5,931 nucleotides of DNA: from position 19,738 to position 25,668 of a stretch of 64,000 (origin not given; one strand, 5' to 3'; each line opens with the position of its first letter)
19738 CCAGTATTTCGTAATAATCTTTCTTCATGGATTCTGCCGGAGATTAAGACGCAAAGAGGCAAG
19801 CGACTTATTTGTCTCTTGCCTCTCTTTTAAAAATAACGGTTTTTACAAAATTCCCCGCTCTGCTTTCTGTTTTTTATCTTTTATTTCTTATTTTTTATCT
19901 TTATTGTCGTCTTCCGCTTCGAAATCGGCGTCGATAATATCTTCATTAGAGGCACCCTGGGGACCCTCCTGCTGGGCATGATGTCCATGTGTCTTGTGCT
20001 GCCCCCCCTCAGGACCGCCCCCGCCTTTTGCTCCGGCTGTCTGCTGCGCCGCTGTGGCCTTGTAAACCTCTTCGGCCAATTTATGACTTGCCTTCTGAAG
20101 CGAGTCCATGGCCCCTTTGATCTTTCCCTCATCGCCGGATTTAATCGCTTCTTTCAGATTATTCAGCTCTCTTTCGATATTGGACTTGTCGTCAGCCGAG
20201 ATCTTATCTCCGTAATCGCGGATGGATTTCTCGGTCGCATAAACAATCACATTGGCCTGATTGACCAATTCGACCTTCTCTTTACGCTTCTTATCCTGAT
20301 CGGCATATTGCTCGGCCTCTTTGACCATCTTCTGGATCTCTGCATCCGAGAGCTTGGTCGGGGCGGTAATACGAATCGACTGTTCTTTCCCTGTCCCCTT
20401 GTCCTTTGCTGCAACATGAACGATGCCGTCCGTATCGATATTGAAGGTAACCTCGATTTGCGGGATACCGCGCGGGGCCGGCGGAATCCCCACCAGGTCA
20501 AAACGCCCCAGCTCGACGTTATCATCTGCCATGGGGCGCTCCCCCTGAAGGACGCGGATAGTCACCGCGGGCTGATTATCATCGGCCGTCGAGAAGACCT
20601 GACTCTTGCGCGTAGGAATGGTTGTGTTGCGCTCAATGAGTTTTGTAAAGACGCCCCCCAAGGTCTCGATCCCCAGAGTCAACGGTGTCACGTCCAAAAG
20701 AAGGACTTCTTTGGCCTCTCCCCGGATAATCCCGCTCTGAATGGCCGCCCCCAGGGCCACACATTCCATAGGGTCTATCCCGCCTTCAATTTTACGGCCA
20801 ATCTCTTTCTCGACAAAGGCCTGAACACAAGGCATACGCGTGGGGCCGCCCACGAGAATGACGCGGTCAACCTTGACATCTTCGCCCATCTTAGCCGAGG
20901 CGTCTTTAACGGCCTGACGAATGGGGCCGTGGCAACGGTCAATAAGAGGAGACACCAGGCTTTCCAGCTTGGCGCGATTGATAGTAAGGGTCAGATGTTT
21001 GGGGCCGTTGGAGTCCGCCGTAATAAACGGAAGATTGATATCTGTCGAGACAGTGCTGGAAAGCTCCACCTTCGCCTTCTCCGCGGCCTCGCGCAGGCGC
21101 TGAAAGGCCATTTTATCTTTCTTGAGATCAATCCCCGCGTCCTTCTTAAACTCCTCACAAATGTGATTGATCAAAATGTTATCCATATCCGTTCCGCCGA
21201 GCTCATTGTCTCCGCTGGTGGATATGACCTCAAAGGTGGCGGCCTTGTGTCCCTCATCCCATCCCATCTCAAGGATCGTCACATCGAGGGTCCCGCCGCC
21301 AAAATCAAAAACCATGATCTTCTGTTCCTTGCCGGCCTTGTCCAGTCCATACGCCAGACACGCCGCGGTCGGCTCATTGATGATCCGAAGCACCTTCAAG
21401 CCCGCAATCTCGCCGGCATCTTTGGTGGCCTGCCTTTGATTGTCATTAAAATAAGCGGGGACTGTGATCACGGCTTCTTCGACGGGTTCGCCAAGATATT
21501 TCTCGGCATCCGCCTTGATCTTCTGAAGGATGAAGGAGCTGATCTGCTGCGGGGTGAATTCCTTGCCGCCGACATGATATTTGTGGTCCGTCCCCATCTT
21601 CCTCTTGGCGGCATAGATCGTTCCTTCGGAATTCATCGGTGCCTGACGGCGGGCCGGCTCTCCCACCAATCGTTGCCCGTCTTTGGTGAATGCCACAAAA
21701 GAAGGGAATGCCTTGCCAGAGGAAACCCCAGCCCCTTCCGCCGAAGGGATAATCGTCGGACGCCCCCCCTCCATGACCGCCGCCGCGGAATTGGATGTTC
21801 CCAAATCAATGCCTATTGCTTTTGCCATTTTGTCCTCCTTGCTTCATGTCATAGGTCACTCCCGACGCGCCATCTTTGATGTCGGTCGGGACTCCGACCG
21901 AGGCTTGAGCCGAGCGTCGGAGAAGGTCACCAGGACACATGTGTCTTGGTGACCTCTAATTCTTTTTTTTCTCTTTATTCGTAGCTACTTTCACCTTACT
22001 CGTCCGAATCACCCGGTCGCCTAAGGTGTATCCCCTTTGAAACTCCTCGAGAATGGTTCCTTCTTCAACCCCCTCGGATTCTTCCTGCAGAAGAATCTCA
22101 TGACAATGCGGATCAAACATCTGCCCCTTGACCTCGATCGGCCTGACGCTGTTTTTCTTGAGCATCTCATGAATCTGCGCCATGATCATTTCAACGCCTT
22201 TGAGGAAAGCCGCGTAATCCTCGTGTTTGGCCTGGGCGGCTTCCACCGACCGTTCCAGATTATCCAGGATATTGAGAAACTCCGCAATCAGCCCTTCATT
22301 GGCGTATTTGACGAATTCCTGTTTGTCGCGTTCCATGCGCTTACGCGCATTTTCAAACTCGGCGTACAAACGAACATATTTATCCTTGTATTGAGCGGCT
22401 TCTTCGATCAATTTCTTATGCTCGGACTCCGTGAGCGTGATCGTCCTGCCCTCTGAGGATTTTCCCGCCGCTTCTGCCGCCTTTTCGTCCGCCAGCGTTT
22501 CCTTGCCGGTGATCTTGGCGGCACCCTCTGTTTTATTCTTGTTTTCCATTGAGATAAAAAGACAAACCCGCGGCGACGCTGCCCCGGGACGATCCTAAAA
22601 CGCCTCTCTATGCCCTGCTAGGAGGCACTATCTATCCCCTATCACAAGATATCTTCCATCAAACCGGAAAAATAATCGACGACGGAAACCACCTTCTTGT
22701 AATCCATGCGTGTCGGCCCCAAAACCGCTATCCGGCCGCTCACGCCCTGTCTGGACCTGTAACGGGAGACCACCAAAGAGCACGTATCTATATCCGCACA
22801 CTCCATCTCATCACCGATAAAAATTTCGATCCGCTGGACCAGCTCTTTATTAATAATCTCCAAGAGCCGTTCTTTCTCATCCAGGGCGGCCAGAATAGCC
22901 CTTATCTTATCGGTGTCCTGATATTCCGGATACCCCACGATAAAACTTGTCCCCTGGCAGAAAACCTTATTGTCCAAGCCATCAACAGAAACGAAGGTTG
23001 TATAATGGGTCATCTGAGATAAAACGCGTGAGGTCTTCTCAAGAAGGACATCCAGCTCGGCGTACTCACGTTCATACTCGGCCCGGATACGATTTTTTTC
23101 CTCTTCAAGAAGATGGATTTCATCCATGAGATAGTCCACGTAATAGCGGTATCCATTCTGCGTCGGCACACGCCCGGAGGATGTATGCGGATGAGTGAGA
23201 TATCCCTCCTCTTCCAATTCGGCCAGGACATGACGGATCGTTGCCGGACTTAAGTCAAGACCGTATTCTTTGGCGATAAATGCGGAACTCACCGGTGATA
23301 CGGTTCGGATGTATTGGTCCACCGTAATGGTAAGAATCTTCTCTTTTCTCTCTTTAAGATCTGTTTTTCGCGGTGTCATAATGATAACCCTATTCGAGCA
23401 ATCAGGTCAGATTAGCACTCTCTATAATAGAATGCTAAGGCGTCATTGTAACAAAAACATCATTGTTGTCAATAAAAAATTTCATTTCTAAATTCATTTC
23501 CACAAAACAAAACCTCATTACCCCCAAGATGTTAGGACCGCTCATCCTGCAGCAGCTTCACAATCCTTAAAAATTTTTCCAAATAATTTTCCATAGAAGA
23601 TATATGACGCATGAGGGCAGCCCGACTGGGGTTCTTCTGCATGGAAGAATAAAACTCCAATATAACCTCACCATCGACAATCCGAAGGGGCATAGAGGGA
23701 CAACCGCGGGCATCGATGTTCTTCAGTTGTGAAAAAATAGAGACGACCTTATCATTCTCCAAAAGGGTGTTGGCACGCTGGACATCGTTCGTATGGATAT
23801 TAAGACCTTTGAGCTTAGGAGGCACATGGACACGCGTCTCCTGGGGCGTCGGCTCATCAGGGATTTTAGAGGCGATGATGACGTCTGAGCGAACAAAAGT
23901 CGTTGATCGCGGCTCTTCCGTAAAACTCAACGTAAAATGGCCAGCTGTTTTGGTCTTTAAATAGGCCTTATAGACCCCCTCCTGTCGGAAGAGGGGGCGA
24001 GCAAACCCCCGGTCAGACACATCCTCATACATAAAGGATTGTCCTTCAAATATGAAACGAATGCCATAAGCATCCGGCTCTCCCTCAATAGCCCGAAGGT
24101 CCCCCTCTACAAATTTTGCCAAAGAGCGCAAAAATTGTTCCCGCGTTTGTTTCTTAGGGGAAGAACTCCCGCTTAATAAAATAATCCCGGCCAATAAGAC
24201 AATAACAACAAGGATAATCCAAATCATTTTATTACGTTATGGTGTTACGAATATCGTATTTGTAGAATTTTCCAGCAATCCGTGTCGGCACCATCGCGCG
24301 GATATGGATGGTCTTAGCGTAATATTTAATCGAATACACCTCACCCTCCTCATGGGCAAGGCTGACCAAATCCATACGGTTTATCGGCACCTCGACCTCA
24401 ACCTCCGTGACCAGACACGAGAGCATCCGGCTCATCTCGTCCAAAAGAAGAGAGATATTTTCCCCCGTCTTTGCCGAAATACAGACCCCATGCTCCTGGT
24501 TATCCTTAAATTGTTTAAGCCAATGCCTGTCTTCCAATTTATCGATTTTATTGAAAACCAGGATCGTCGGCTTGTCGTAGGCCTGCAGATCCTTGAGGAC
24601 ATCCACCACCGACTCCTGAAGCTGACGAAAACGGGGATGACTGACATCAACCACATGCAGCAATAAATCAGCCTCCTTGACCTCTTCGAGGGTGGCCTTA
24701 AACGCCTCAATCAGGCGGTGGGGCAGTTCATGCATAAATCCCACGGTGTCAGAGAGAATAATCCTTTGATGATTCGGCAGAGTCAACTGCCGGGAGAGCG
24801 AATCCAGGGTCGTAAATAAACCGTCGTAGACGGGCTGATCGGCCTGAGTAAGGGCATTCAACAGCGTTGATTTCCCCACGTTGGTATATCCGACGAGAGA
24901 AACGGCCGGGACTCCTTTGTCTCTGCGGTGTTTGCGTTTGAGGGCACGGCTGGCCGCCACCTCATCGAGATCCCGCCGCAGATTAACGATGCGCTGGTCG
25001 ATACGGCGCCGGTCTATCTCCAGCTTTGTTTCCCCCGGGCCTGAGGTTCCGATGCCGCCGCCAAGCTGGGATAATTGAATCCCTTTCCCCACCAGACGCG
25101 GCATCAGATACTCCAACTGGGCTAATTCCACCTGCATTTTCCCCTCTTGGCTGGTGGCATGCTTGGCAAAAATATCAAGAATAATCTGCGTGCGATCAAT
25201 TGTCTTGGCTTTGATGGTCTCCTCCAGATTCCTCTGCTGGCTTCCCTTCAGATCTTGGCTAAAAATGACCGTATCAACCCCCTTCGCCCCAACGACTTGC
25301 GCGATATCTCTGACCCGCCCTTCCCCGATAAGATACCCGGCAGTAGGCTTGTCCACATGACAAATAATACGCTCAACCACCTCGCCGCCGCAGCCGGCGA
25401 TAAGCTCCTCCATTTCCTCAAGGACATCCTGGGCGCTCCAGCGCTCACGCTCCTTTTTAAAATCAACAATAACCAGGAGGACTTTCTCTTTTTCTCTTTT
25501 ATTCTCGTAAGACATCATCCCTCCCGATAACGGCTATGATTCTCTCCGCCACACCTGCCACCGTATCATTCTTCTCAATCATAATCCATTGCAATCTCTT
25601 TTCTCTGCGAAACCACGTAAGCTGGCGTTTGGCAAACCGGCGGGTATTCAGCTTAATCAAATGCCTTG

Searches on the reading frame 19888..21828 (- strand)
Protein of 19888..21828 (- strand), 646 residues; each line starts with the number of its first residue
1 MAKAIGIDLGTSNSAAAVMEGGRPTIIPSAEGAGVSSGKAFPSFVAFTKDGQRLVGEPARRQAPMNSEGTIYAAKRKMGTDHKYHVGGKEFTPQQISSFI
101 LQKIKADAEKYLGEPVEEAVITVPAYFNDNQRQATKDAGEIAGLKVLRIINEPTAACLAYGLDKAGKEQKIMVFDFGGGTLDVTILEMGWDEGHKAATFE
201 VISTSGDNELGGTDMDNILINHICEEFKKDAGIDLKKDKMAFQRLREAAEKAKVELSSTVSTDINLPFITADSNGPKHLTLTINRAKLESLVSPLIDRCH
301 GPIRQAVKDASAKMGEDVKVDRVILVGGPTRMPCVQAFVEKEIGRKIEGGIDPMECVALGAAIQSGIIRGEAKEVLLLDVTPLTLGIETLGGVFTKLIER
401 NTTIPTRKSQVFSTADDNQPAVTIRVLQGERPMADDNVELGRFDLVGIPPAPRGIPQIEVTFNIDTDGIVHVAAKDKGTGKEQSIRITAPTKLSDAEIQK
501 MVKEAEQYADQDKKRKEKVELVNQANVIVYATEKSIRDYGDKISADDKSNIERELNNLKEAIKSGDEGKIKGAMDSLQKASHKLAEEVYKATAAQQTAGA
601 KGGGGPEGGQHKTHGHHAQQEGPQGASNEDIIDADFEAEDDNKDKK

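Call 7: search_protein_families(library=pfam, proteins=[window:19888-21828:-], max_evalue=0.001)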
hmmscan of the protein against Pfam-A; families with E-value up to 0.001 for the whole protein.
window:19888-21828:- (646 aa): 2 families
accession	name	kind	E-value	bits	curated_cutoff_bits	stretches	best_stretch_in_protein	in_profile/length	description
PF00012.26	HSP70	-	2.8e-220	733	20.6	1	4-589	1-598/599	Hsp70 protein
PF06723.19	MreB_Mbl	-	2e-15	56.9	27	1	106-363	83-317/327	MreB/Mbl protein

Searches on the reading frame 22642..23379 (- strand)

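Call 7: search_protein_families(library=pfam, proteins=[window:22642-23379:-], max_evalue=0.001)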
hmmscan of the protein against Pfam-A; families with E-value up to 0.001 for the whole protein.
window:22642-23379:- (245 aa): 1 family
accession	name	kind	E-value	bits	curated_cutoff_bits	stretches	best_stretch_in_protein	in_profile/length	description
PF01628.27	HrcA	-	6.8e-31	108.4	22.2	1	136-231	124-215/215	HrcA protein C terminal domain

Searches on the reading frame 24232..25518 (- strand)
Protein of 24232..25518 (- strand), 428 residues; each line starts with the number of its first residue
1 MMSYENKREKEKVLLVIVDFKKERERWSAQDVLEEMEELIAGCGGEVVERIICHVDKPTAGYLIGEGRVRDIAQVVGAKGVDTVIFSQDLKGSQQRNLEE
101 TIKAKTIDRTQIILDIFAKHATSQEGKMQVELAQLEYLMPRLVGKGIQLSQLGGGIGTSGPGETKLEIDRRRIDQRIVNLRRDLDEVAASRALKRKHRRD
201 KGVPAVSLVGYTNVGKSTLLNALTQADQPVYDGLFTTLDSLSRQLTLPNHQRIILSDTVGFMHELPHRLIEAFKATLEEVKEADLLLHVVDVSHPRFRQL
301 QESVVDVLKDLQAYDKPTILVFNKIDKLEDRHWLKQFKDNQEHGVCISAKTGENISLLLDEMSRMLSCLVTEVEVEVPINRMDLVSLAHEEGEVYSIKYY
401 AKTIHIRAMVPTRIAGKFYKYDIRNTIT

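Call 7: search_protein_families(library=pfam, proteins=[window:24232-25518:-], max_evalue=0.001)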
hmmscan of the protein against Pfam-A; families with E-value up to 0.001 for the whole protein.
window:24232-25518:- (428 aa): 11 families
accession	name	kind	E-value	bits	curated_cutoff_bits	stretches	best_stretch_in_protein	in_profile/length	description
PF16360.10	GTP-bdg_M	-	1.6e-30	105.9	29.5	1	120-198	1-79/79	GTP-binding GTPase Middle Region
PF13167.11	GTP-bdg_N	-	5e-27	94.7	25.4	1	32-118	3-89/89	GTP-binding GTPase N-terminal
PF01926.29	MMR_HSR1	-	1.7e-24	86.5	21.9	1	206-324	2-113/113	50S ribosome-binding GTPase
PF02421.24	FeoB_N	-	3.4e-08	33.6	27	1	206-333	3-123/156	Ferrous iron transport protein B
PF19275.4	HflX_C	-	4.8e-08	33.4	26.4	1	339-394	7-62/102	HflX C-terminal domain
PF16897.10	MMR_HSR1_Xtn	-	6.2e-07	29.8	35.2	1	301-366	42-104/106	C-terminal region of MMR_HSR1 domain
PF03193.22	RsgA_GTPase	-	1.4e-06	28.6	30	0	206-226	109-129/174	RsgA GTPase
PF00009.33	GTP_EFTU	-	3.5e-06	27.2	26.5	0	280-366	90-186/188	Elongation factor Tu GTP binding domain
PF13191.12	AAA_16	-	2e-05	25.6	32.6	1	190-330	12-146/167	AAA ATPase domain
PF00350.29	Dynamin_N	-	8.3e-05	23.1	27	0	207-236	2-32/168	Dynamin family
PF02492.25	cobW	-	0.00069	19.7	20.7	0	249-340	82-168/180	CobW/HypB/UreG, nucleotide-binding domain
